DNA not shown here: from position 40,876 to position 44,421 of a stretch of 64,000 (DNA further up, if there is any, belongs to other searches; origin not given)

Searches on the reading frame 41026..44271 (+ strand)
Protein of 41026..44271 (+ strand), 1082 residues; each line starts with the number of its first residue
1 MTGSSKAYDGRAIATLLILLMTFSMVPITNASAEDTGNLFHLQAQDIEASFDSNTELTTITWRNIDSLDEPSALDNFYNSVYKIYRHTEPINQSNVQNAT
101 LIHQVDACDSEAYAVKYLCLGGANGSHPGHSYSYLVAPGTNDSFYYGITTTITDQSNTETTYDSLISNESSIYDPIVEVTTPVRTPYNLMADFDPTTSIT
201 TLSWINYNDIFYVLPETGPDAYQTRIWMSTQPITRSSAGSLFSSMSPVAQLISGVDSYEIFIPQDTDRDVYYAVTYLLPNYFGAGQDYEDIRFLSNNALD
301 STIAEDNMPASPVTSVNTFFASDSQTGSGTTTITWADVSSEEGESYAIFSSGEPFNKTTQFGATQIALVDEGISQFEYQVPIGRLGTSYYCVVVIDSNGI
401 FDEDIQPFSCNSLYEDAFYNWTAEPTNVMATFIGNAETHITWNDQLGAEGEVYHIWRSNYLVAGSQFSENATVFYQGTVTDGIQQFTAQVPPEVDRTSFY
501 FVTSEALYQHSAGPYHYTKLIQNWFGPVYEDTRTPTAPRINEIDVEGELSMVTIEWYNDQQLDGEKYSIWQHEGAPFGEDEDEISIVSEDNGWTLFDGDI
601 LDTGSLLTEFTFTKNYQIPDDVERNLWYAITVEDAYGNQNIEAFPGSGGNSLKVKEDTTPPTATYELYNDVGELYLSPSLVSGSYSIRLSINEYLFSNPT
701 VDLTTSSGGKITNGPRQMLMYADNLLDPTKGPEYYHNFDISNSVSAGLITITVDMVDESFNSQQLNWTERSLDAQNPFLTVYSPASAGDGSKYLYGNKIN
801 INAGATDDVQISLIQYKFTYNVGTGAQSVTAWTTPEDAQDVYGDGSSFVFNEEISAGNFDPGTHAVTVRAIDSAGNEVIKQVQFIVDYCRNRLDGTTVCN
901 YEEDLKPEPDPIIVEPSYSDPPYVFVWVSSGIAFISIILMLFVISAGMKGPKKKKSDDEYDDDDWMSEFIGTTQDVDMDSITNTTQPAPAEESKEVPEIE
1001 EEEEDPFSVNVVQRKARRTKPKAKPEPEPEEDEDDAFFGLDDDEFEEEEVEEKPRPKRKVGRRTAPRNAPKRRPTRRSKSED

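Call 73: search_protein_families(library=pfam, proteins=[window:41026-44271:+], max_evalue=0.0001)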
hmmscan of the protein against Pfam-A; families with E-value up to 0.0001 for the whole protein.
window:41026-44271:+ (1082 aa): 1 family
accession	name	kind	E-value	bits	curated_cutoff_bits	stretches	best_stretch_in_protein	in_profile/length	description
PF15418.12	DUF4625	-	1.2e-05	26.1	27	0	772-882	9-126/131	Domain of unknown function (DUF4625)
